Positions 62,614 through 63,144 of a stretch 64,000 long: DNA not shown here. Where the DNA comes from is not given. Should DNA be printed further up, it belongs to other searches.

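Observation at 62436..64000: AT-rich, gene-poor right edge with a holin-like small membrane protein and an SH3b-like protein: possible lysis-cassette remnant or island boundary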

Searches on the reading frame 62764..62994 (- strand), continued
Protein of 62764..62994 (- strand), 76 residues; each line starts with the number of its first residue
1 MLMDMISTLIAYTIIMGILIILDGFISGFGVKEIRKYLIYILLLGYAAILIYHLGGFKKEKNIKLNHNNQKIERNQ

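Call 35: search_protein_families(library=pfam, alignment_id=A2, max_evalue=0.01)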
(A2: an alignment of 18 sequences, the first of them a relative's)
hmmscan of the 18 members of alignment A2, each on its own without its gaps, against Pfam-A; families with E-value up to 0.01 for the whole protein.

A. member 1, L001:955-1659:+ (234 aa): 1 family
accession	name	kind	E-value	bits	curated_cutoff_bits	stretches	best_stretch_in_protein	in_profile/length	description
PF08239.17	SH3_3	-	8.5e-11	42.3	27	1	34-93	2-53/54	Bacterial SH3 domain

B. families by the number of members that match (of 18 scanned): 3 families
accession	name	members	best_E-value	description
PF08239.17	SH3_3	18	4.5e-13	Bacterial SH3 domain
PF12690.13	BsuPI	1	0.0014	Intracellular proteinase inhibitor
PF06347.19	SH3_4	1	0.0056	Bacterial SH3 domain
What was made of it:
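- On SH3b-containing endolysin or autolysin: SH3_3 at 42.3 bits against a cut-off of 27 (call 35).
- Pfam finds only SH3_3 in 18 of 18 family members (call 35).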

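Call 36: search_solved_structures(query=A2, max_evalue=1)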
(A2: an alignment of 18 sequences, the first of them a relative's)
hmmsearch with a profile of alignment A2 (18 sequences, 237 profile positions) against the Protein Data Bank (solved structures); distinct sequences matched with E-value up to 1: 6.
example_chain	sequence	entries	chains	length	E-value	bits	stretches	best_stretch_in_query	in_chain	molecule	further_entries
2kq8_A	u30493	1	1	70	2.2e-07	34.1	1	36-105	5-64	Cell wall hydrolase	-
2kt8_A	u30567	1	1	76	0.0023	20.9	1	38-104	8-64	Probable surface protein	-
4krt_A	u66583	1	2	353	0.0066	19.4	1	41-106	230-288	Autolytic lysozyme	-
2kyb_A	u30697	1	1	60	0.02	17.9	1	39-101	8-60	Mannosyl-glycoprotein endo-beta-N-acetylglucosaminidase domain protein, possible enterotox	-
9ovi_A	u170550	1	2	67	0.026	17.4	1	43-103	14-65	Conserved domain protein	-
2krs_A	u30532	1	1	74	0.081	15.9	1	41-103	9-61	Probable enterotoxin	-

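Call 37: search_protein_families(library=ncbifam, proteins=[L001:955-1659:+, window:62764-62994:-, L004:8400-9983:+, L012:8828-9997:+, L012:7203-8012:+, L012:8009-8653:+, L001:280-675:+], max_evalue=0.1)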
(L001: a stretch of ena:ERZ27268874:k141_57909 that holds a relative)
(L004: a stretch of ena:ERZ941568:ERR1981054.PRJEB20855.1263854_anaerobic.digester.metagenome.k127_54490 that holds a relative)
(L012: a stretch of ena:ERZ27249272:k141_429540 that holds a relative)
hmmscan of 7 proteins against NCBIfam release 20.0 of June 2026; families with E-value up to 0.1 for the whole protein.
L001:955-1659:+ (234 aa): 1 family
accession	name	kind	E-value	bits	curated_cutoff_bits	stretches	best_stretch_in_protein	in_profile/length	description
NF040571.1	peroxidase_FMP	equivalog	0.017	14.2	300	1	59-123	13-77/360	peroxidase, FMP-type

window:62764-62994:- (76 aa): 0 families

L004:8400-9983:+ (527 aa): 10 families
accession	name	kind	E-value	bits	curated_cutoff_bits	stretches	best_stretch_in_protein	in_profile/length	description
TIGR03696.1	Rhs_assc_core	domain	3.1e-22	78.9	32.5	1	226-308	1-76/76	RHS repeat-associated core domain-containing protein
NF041261.1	RHS_core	equivalog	1.1e-09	36.8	2000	1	194-306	1152-1259/1261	RHS element core protein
TIGR01643.1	YD_repeat_2x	repeat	2.9e-08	33.9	15.8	1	119-148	1-31/42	YD repeat-containing protein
NF041208.1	celldiv_DipM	equivalog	1.9e-05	24.1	740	1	378-459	310-390/419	cell division endopeptidase DipM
NF052530.1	Heli_ShapePgp3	exception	0.00015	21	300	1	386-459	165-237/270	peptidoglycan metallopeptidase Pgp3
NF008644.1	PRK11637.1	equivalog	0.0018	17.3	270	1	375-461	273-358/385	murein hydrolase activator EnvC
NF053825.1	PdgNdpepShyA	equivalog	0.0041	15.8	700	1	388-460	296-367/425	peptidoglycan DD-endopeptidase ShyA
NF008652.0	PRK11649.1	equivalog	0.012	14.4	341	1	386-460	309-384/439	murein DD-endopeptidase MepM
NF053738.1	S2SprSpoIIQBc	equivalog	0.016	14.9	250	0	405-462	141-197/232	stage II sporulation protein SpoIIQ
NF004799.0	PRK06148.1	subfamily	0.067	11.1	1128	1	387-487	440-544/1015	hypothetical protein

L012:8828-9997:+ (389 aa): 2 families
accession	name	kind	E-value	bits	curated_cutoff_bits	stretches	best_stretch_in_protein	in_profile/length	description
TIGR03696.1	Rhs_assc_core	domain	5.3e-19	68.5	32.5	1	101-191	1-75/76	RHS repeat-associated core domain-containing protein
NF041261.1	RHS_core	equivalog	3.3e-07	28.5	2000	1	66-189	1149-1258/1261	RHS element core protein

L012:7203-8012:+ (269 aa): 1 family
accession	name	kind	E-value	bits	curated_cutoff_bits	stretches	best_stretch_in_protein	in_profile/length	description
TIGR03696.1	Rhs_assc_core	domain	3.6e-12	46.6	32.5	1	1-59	30-75/76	RHS repeat-associated core domain-containing protein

L012:8009-8653:+ (214 aa): 0 families

L001:280-675:+ (131 aa): 0 families
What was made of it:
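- On SH3b-containing endolysin or autolysin: Pfam and NCBIfam find nothing but SH3_3 (calls 35, 37).
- On Rhs/YD polymorphic-toxin immunity protein: TIGR03696 scores 78.9, 68.5 and 46.6 bits against a cut-off of 32.5 (call 37).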

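Call 38: find_encoding_contigs(protein=P0011, flank=6000, max_places=3)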
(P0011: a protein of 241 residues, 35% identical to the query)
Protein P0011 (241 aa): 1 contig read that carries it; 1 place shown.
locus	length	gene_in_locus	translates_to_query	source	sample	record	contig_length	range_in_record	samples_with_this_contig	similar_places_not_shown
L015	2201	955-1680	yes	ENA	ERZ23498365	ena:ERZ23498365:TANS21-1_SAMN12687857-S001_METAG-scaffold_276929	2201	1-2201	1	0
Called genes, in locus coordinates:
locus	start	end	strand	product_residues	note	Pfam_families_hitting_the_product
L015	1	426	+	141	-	?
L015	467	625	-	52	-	-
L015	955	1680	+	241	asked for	PF08239:SH3_3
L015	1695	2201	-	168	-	?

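Call 42: find_related_loci(query=A3, collection=genome_contigs, flank=8000)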
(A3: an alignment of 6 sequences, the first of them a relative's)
Query A3 (234 aa) in genome_contigs; peptide patterns used: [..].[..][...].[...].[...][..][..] (x = any residue, [..] = any of these).
13 stretches matched a pattern; 1 encode a relative of the query (tblastn E <= 1e-3); 1 distinct loci.
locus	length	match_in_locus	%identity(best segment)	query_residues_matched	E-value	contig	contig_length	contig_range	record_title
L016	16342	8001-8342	38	5-109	6e-17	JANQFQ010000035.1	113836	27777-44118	MAG: Desulfobacterales bacterium isolate PL23a_bin.99 k99_6657723, whole genome shotgun sequence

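Call 50: search_dna_similar(query=window:62764-62994:-, collection=phages, mode=protein, max_evalue=1)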
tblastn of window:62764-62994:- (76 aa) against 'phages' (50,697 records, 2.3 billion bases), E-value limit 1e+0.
No match.

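Call 51: search_dna_similar(query=L001:955-1659:+, collection=phages, mode=protein, max_evalue=0.01)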
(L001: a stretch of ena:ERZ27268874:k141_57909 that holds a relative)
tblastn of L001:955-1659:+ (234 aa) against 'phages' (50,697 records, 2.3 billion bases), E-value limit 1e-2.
No match.

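Call 52: find_related_loci(query=window:62764-62994:-, collection=viral_contigs, flank=8000)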
Query window:62764-62994:- (76 aa) in viral_contigs; peptide patterns used: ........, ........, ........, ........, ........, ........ (x = any residue, [..] = any of these).
53 stretches matched a pattern, but none encodes a relative of the query by tblastn (E <= 1e-3).
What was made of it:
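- On Class II holin: No relatives in phage genomes or IMG/VR (calls 50, 52).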

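Call 53: find_related_loci(query=A3, collection=viral_contigs, flank=8000)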
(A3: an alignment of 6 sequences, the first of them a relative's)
Query A3 (234 aa) in viral_contigs; peptide patterns used: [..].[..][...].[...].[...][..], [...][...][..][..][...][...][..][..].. (x = any residue, [..] = any of these).
79 stretches matched a pattern, but none encodes a relative of the query by tblastn (E <= 1e-3).
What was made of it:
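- There are no relatives in phage genomes or viral contigs (calls 50-53).
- Tried and rejected: IMG/VR scans gave none (calls 52, 53).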

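Call 55: find_encoding_contigs(protein=P0015, flank=5000, max_places=3)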
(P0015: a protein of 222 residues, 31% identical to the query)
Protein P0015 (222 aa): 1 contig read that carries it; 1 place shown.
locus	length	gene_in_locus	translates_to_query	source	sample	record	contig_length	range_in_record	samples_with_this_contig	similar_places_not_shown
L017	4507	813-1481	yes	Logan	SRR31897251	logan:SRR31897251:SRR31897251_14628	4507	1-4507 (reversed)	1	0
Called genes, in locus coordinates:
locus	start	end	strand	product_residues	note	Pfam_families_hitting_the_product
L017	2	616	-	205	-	?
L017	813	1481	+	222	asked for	PF08239:SH3_3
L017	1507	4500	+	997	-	PF02463:SMC_N, PF13175:AAA_15, PF13476:AAA_23, PF13555:AAA_29 (weak), PF13558:SbcC_Walker_B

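Call 56: find_encoding_contigs(protein=P0017, flank=5000, max_places=3)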
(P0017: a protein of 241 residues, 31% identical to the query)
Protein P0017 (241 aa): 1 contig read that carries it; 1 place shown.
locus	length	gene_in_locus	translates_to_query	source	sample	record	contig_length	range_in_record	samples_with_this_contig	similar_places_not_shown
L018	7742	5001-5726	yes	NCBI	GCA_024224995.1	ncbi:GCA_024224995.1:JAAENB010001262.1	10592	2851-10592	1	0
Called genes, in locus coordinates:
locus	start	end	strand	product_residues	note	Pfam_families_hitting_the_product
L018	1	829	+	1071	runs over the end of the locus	PF07695:7TMR-DISM_7TM, PF00512:HisKA, PF02518:HATPase_c, PF00072:Response_reg, PF07228:SpoIIE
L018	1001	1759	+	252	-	PF01810:LysE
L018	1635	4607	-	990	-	PF02901:PFL-like, PF01228:Gly_radical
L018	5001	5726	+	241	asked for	PF08239:SH3_3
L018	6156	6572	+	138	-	-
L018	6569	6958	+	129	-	PF13279:4HBT_2, PF03061:4HBT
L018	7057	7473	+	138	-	PF14078:DUF4259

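Call 57: find_encoding_contigs(protein=P0025, flank=5000, max_places=3)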
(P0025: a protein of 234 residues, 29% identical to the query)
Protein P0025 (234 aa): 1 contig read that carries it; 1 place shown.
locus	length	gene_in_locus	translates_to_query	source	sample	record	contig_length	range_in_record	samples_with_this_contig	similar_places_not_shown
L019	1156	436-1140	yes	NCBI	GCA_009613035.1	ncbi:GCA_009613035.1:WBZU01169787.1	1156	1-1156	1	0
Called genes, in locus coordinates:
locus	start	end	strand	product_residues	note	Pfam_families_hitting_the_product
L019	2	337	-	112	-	?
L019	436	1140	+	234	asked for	PF08239:SH3_3 (weak)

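Call 58: search_protein_families(library=pfam, proteins=[L017:2-616:-, L019:2-337:-, L018:6156-6572:+, L015:1695-2186:-, L016:8835-9629:+, L016:6523-7785:+, L012:8009-8653:+, L012:7203-8012:+, L012:8828-9997:+], max_evalue=0.1)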
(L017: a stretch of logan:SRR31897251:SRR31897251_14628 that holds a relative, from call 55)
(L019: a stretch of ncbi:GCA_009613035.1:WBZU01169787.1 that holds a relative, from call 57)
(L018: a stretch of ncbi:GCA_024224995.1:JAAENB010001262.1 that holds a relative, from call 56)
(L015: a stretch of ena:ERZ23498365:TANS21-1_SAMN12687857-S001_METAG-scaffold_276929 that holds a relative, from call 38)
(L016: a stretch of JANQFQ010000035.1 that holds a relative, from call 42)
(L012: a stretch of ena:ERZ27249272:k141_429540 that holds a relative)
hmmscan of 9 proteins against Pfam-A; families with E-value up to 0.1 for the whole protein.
L017:2-616:- (205 aa): 2 families
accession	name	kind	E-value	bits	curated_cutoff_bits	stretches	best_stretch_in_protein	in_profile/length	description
PF02675.21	AdoMet_dc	-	4.1e-15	56.5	25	1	48-166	16-106/107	S-adenosylmethionine decarboxylase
PF00343.26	Phosphorylase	-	0.08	11.6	27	1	35-114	151-229/713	Carbohydrate phosphorylase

L019:2-337:- (112 aa): 0 families

L018:6156-6572:+ (138 aa): 4 families
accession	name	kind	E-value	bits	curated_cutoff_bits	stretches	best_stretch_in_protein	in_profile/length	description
PF13965.12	SID-1_RNA_chan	-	0.00059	18.9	28.7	1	45-129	329-412/594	dsRNA-gated channel SID-1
PF01027.25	Bax1-I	-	0.042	14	34.1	1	36-135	30-119/207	Inhibitor of apoptosis-promoting Bax1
PF20337.3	DUF6632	-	0.045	14.2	27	1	20-131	14-119/137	Family of unknown function (DUF6632)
PF07695.17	7TMR-DISM_7TM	-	0.084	13.2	29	0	40-132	109-203/205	7TM diverse intracellular signalling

L015:1695-2186:- (163 aa): 2 families
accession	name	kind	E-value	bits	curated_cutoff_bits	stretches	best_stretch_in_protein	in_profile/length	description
PF01551.29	Peptidase_M23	-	1.3e-14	54.6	28.7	1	24-121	2-90/96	Peptidase family M23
PF24890.1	ALN_composite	-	0.071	13.5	27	0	72-98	26-52/55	Allantoinase, composite domain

L016:8835-9629:+ (264 aa): 0 families

L016:6523-7785:+ (420 aa): 5 families
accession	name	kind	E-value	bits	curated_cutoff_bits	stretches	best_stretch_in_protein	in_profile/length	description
PF07804.18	HipA_C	-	9.9e-49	166.3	30.5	1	149-388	1-213/213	HipA-like C-terminal domain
PF13657.11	Couple_hipA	-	1.4e-20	74.1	22.5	1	11-115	1-98/99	HipA N-terminal domain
PF13499.12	EF-hand_7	-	0.00032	21.5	30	1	157-256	7-66/67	EF-hand domain pair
PF13405.12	EF-hand_6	-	0.029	14.6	25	0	233-256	3-26/30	EF-hand domain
PF13833.12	EF-hand_8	-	0.096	12.9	28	0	227-256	22-51/54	EF-hand domain pair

L012:8009-8653:+ (214 aa): 2 families
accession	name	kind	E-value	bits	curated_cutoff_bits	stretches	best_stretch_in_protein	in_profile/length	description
PF07334.18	IFP_35_N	-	0.0005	20.5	23.2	1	20-64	6-50/76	Interferon-induced 35 kDa protein (IFP 35) N-terminus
PF16215.11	DUF4876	-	0.05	14.1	27.9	1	70-160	38-126/186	Protein of unknown function (DUF4876)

L012:7203-8012:+ (269 aa): 0 families

L012:8828-9997:+ (389 aa): 2 families
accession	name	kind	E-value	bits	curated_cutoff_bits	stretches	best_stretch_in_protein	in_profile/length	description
PF25023.1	TEN_YD-shell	-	0.011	14.3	50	1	66-188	781-895/909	Teneurin YD-shell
PF07470.19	Glyco_hydro_88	-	0.087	12.2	26.6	0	115-143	156-184/352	Glycosyl Hydrolase Family 88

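Call 71: predict_structure(alignment_id=A5)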
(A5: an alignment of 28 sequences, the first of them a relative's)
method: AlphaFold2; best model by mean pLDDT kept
length: 234 residues; sequences in the alignment: 28
mean_pLDDT: 87.7   pTM: 0.80
mean pLDDT of the five models: 87.7, 87.2, 87.1, 86.3, 86.1
residues with pLDDT >= 90: 153; 70-90: 54; 50-70: 23; < 50: 4
segments of 3 or more residues with pLDDT < 50: 18-21
pLDDT, mean of each block of 10 residues (from residue 1): 72 57 79 95 97 97 95 97 98 93 73 91 92 91 94 81 66 85 90 94 91 94 92 92
secondary structure, 60 per line:
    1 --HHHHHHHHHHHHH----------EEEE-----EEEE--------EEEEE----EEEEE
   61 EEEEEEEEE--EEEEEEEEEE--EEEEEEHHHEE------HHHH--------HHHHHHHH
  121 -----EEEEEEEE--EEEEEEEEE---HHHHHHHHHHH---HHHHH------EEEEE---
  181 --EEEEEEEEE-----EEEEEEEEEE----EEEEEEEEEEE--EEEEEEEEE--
elements in order: H3-15 E26-29 E35-38 E47-51 E56-69 E72-81 E84-89 H101-104 H113-120 E126-133 E136-144 H148-158 H162-166 E173-177 E183-191 E197-206 E211-221 E224-232

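Call 87: search_dna_similar(query=L001:955-1659:+, collection=plasmids, mode=protein, max_evalue=0.001, max_rows=15)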
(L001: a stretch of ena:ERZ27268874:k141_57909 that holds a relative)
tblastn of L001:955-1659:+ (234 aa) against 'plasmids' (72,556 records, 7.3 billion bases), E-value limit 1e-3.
Records with a match: 4; places in all: 4; records where one place covers at least 80% of the query: 0.
Best place of each record, by identity: <60% 4.
By first word of the organism name: Leptospira 4.
By predicted mobility (MOB-suite, as given by PLSDB): non-mobilizable 4.
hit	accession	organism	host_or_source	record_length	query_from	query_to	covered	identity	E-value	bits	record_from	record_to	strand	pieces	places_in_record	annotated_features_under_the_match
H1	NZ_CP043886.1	Leptospira interrogans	Homo sapiens,cell culture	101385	33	117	36%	29.4%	8e-4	47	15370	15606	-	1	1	SH3 domain-containing protein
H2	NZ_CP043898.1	Leptospira interrogans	Homo sapiens,cell culture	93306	33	117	36%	29.4%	8e-4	47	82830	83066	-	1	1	SH3 domain-containing protein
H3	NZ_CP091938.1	Leptospira noguchii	Bos taurus,Cell culture,urine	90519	33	117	36%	28.2%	2e-4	49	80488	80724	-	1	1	SH3 domain-containing protein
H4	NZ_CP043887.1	Leptospira interrogans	Homo sapiens,cell culture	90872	2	92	39%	25.5%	9e-4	47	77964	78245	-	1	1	none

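Call 88: search_dna_similar(query=window:62764-62994:-, collection=plasmids, mode=protein, max_evalue=0.1, max_rows=10)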
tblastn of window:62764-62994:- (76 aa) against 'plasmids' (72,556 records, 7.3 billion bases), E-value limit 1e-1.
No match.
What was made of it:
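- Tried and rejected: Plasmid database: only weak SH3 hits in Leptospira plasmids, and none for the 76-aa protein (calls 87, 88).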

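Call 89: search_protein_families(library=pfam, proteins=[P0023, P0014, P0009, P0010], max_evalue=0.001)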
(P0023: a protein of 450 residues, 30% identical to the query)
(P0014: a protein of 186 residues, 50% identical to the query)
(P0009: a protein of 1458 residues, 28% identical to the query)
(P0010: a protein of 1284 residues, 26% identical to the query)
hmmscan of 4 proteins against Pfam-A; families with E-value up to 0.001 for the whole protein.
P0023 (450 aa): 1 family
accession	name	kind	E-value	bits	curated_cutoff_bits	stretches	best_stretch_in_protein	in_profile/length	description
PF08239.17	SH3_3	-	3.1e-10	40.5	27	1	251-312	1-54/54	Bacterial SH3 domain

P0014 (186 aa): 1 family
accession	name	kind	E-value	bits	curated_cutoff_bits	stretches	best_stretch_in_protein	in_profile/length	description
PF08239.17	SH3_3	-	1.2e-06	29.1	27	1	95-154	2-53/54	Bacterial SH3 domain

P0009 (1458 aa): 2 families
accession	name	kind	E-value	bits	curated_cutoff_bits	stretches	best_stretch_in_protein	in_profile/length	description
PF08239.17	SH3_3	-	2.6e-57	191.3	27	4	257-317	2-54/54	Bacterial SH3 domain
PF06347.19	SH3_4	-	9e-06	25.8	24.1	0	255-286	2-33/56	Bacterial SH3 domain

P0010 (1284 aa): 1 family
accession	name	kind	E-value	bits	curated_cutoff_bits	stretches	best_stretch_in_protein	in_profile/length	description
PF08239.17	SH3_3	-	4.4e-46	155.3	27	1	159-217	2-52/54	Bacterial SH3 domain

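Call 90: find_encoding_contigs(protein=P0014, flank=6000, max_places=3)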
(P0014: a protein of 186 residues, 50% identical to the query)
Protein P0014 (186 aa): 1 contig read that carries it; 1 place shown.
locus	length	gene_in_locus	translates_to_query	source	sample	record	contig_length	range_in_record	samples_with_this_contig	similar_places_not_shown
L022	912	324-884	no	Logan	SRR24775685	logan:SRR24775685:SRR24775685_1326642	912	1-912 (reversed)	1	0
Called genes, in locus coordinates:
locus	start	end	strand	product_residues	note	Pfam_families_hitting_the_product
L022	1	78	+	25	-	?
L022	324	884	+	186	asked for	PF08239:SH3_3 (weak)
